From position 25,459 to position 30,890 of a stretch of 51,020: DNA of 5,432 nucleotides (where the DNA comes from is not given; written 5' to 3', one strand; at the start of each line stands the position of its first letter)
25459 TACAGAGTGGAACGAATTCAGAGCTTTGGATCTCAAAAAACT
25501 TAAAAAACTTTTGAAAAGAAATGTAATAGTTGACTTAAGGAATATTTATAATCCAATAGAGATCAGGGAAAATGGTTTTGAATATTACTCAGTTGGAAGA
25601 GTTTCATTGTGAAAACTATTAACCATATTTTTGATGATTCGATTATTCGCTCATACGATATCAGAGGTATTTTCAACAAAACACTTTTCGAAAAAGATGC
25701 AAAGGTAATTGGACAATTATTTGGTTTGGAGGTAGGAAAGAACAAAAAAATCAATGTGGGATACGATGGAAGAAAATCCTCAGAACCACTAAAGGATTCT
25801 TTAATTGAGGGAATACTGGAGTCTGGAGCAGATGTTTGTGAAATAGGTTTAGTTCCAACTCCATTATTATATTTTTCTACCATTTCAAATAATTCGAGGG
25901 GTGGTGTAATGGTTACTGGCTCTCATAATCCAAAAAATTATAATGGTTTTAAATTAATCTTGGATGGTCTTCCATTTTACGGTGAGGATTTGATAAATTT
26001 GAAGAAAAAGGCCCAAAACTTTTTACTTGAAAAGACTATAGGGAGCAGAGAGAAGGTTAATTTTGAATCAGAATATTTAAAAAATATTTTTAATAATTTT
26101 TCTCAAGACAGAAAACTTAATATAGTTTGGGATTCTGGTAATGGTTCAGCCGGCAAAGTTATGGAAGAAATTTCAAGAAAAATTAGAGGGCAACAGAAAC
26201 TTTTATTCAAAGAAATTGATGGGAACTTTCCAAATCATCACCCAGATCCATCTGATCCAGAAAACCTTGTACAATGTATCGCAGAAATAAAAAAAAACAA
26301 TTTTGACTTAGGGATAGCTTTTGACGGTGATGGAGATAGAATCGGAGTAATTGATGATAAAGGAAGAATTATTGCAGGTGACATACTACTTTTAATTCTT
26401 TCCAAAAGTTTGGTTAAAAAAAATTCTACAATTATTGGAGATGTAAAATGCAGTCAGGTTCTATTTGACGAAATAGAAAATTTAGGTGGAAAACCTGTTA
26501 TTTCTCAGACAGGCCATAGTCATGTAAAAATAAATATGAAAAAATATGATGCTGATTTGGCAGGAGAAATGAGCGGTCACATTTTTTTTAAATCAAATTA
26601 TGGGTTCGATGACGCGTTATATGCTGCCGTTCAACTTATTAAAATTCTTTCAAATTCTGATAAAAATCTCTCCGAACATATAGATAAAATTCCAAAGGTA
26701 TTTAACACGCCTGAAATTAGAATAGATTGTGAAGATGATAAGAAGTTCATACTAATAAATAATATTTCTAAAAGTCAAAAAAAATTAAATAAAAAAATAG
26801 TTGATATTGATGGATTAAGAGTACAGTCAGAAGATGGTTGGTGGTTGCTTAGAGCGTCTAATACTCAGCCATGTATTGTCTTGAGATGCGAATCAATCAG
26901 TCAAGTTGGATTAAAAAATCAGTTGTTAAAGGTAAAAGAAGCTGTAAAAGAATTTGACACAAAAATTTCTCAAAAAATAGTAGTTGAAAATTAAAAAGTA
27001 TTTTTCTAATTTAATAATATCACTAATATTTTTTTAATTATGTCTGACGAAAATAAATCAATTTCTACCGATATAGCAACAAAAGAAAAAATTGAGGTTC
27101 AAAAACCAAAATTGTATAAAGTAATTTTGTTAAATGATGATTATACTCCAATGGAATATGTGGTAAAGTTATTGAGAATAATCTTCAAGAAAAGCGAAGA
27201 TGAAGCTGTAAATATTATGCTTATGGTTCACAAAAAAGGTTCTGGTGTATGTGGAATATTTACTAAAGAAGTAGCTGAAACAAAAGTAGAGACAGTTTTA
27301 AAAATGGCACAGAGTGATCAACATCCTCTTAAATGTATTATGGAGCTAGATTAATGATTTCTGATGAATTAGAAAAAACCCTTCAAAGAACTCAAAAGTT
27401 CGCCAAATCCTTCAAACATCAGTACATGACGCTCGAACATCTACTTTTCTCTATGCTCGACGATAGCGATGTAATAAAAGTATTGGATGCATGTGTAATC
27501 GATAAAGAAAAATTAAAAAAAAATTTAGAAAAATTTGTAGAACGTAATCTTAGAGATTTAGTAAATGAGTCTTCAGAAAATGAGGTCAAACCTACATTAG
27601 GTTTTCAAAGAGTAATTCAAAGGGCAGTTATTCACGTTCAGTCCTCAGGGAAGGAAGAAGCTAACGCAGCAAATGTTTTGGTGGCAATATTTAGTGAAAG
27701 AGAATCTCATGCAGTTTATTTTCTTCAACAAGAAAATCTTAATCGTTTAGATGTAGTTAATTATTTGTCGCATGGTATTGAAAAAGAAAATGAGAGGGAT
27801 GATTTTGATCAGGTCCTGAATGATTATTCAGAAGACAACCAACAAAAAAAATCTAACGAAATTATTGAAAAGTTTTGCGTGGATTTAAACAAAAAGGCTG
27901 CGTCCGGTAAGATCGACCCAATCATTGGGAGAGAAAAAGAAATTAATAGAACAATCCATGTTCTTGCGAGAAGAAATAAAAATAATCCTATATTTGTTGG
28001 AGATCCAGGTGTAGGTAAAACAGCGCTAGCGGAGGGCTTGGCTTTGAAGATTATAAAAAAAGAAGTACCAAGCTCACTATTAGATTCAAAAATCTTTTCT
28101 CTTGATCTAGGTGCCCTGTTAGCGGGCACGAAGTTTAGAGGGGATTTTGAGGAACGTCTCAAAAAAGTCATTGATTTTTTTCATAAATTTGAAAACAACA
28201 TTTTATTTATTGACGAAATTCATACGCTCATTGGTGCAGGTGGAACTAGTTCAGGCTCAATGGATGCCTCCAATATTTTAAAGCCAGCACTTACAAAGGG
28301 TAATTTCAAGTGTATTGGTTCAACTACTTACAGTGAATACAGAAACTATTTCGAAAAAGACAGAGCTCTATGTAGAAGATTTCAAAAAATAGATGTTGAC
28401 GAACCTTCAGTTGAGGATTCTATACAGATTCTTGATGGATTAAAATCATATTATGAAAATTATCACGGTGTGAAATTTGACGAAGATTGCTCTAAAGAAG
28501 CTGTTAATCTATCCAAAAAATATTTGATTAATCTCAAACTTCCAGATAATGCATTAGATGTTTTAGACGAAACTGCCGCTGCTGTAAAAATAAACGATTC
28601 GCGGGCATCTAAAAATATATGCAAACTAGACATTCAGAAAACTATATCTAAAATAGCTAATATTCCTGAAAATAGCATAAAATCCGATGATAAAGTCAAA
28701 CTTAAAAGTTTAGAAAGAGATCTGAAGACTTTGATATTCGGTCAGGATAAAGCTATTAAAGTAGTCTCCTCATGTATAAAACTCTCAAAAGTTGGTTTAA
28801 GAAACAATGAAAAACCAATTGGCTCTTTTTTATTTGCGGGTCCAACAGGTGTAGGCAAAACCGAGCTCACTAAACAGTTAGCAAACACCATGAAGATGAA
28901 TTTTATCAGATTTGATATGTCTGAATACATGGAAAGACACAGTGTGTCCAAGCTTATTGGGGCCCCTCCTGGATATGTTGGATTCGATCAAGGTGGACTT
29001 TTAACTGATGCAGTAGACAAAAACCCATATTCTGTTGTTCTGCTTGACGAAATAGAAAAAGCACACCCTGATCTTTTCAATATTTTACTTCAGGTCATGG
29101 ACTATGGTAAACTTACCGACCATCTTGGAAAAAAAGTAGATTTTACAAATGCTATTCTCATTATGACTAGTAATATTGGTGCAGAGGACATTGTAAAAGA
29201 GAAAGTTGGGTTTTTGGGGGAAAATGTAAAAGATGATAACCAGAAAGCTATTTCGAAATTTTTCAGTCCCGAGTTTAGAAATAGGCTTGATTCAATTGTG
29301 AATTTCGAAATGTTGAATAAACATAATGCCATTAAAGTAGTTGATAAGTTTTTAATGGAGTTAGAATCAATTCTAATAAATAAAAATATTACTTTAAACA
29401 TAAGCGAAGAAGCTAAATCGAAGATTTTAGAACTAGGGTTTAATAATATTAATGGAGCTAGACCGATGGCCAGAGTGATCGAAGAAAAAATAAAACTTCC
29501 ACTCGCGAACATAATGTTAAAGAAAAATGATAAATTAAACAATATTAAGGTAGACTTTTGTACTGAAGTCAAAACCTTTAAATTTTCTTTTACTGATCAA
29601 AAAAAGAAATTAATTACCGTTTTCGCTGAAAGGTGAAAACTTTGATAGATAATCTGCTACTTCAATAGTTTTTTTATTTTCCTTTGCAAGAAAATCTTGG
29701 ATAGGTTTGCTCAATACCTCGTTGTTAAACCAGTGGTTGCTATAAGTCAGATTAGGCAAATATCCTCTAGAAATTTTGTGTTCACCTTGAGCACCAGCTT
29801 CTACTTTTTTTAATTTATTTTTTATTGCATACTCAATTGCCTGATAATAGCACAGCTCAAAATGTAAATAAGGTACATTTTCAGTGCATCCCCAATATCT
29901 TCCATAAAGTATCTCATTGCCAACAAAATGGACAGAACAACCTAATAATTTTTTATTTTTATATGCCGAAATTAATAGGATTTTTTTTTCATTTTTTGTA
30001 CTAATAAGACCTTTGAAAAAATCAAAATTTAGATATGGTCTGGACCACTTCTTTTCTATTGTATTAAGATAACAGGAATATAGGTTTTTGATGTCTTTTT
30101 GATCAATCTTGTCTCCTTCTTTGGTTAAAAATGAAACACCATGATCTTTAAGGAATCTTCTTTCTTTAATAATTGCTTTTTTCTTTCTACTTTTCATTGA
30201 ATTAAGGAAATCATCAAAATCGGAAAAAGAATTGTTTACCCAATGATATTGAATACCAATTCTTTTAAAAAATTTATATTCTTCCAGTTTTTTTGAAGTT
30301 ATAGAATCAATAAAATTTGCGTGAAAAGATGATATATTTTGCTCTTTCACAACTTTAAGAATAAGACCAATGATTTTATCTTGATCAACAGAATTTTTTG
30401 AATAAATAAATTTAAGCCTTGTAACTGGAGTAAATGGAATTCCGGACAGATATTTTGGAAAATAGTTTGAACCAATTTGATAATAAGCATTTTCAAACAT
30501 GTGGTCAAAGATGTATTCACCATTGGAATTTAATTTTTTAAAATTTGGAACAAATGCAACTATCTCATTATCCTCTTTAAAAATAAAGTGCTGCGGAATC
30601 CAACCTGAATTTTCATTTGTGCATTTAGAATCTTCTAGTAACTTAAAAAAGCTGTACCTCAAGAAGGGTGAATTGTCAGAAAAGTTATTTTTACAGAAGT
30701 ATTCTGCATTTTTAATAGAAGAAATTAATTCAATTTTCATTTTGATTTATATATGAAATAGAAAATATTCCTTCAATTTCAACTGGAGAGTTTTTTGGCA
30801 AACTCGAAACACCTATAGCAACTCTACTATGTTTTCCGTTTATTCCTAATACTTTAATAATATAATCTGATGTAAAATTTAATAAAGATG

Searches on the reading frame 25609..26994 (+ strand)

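Call 31: search_protein_families(library=pfam, proteins=[window:25609-26994:+], max_evalue=0.00001)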
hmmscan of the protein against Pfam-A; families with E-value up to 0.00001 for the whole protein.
window:25609-26994:+ (461 aa): 4 families
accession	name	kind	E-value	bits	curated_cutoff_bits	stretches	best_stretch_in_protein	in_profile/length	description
PF02878.22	PGM_PMM_I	-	2.2e-29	102.4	22.5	1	13-124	4-120/138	Phosphoglucomutase/phosphomannomutase, alpha/beta/alpha domain I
PF02879.22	PGM_PMM_II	-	1.6e-23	83.6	29.3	1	155-252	2-103/103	Phosphoglucomutase/phosphomannomutase, alpha/beta/alpha domain II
PF02880.22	PGM_PMM_III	-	6e-23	81.6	20.7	1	257-363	2-113/115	Phosphoglucomutase/phosphomannomutase, alpha/beta/alpha domain III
PF00408.26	PGM_PMM_IV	-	1.9e-10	41.1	23.1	1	369-437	1-60/68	Phosphoglucomutase/phosphomannomutase, C-terminal domain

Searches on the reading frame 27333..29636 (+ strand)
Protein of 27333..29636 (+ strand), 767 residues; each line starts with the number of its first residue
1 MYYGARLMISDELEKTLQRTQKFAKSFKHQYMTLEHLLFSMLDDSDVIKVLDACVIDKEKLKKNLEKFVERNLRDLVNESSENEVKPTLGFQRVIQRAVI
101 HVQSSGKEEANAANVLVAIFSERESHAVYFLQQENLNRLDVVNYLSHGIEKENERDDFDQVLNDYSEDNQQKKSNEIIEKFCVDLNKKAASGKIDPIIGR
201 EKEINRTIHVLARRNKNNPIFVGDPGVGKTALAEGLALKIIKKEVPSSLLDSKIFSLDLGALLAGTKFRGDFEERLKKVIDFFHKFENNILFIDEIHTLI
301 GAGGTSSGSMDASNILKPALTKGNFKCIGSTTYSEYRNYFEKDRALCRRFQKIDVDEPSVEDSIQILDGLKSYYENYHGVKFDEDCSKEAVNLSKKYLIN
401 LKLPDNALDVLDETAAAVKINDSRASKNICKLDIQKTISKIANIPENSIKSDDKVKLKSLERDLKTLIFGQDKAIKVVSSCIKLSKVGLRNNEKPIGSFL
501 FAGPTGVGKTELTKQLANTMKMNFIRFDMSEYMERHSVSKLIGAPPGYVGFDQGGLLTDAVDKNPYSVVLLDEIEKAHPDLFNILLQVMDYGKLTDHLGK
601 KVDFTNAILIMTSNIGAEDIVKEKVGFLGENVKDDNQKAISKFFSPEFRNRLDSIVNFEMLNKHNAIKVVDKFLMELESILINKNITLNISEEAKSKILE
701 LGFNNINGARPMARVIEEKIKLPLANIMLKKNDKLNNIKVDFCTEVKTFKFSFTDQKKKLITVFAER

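Call 31: search_protein_families(library=pfam, proteins=[window:27333-29636:+], max_evalue=0.00001)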
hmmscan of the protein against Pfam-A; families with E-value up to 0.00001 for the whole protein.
window:27333-29636:+ (767 aa): 14 families
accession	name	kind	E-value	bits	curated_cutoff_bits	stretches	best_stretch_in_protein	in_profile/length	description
PF07724.20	AAA_2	-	1.3e-64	217.6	27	1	494-655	1-166/166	AAA domain (Cdc48 subfamily)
PF00004.35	AAA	-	2.1e-25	90.1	21.2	2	220-352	2-125/131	ATPase family associated with various cellular activities (AAA)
PF17871.7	AAA_lid_9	-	1.7e-22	79.7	22.8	1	359-461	1-101/104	AAA lid domain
PF10431.15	ClpB_D2-small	-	2.8e-16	59.7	21.9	1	661-732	1-72/81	C-terminal, D2-small domain, of ClpB protein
PF07728.20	AAA_5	-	1.2e-15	58.2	22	1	499-615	2-123/139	AAA domain (dynein-related subfamily)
PF02861.25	Clp_N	-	9.2e-11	42.2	20.7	1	21-69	2-52/53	Clp amino terminal domain, pathogenicity island component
PF13401.12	AAA_22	-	1.4e-09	38.8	27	0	499-591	8-110/130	AAA domain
PF00158.32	Sigma54_activat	-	3.2e-09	37.1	20.2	0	498-622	24-150/168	Sigma-54 interaction domain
PF13191.12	AAA_16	-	8.1e-08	33.4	32.6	0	197-237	2-45/167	AAA ATPase domain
PF05496.18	RuvB_N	-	5.4e-07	29.9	27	0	470-524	11-61/159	Holliday junction DNA helicase RuvB P-loop domain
PF20720.3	nSTAND3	-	6.3e-07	29.6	27.2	0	216-245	17-46/155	Novel STAND NTPase 3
PF13173.12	AAA_14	-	9.5e-07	29.3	27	0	501-592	7-88/129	AAA domain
PF12775.13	AAA_7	-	2.6e-06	27.6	25.8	0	498-542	35-82/181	P-loop containing dynein motor region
PF05621.17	TniB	-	3.2e-06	27.1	22.4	0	238-355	70-184/189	Bacterial TniB protein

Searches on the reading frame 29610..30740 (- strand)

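Call 60: search_protein_families(library=pfam, proteins=[window:29610-30740:-], max_evalue=0.00001)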
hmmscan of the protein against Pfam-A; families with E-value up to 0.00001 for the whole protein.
window:29610-30740:- (376 aa): 1 family
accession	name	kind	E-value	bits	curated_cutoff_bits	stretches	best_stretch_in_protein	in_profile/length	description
PF04339.18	FemAB_like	-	2e-121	406.1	27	1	20-372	14-368/369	Peptidogalycan biosysnthesis/recognition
